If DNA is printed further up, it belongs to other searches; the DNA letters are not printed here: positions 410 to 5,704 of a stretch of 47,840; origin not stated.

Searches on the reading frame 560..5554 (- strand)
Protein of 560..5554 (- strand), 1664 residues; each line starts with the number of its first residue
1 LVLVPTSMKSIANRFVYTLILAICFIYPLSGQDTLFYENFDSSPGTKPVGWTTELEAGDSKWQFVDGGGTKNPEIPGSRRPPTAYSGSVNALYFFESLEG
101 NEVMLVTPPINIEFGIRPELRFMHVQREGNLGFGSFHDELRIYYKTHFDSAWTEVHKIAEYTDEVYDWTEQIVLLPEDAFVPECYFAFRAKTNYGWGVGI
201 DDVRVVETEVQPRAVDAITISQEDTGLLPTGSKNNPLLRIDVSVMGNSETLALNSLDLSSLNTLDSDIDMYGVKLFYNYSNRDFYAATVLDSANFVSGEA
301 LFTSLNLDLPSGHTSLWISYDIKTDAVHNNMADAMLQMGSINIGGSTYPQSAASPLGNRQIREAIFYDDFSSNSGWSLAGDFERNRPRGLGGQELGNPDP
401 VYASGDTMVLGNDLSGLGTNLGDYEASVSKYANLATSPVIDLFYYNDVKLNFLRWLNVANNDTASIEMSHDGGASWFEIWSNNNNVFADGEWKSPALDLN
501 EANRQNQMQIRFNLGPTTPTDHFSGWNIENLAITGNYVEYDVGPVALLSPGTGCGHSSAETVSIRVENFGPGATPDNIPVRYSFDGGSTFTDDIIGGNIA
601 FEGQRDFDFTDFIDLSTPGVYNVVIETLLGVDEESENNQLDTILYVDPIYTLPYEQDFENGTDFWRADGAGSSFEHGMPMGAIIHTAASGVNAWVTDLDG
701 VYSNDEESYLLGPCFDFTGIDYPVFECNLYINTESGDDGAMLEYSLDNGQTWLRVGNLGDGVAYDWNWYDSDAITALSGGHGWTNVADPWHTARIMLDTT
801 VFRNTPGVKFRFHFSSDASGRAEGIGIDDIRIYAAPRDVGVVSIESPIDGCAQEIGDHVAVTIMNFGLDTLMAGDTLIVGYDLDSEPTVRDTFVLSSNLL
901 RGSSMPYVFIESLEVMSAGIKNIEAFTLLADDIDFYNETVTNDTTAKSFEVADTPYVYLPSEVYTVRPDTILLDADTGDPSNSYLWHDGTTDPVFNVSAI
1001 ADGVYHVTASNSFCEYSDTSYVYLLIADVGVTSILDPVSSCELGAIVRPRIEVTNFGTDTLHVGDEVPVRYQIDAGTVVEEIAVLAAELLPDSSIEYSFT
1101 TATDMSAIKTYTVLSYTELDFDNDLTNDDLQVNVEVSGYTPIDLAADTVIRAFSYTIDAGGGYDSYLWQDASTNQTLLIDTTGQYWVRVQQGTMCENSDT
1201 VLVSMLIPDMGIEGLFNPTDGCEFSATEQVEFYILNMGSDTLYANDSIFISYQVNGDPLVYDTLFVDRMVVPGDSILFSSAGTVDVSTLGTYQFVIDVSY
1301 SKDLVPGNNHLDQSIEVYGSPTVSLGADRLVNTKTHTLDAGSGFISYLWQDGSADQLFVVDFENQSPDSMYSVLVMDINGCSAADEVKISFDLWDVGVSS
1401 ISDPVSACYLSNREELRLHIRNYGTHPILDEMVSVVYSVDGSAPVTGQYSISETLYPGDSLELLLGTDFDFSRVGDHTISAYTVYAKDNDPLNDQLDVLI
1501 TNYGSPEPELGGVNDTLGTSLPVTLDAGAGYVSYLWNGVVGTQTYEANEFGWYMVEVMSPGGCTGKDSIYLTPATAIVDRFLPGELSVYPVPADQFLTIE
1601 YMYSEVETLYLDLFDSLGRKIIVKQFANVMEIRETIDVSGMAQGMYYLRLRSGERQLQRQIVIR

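Call 96: search_protein_families(library=pfam, proteins=[window:560-5554:-], max_evalue=0.00001)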
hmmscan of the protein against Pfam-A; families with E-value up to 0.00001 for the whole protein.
window:560-5554:- (1664 aa): 2 families
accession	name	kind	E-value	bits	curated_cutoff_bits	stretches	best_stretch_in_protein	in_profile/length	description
PF18962.6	Por_Secre_tail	-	8e-12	45.7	27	1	1588-1663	1-75/75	Secretion system C-terminal sorting domain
PF21471.3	Reelin_subrepeat-B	-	2.4e-07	31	27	0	731-831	51-125/127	Reelin subrepeat B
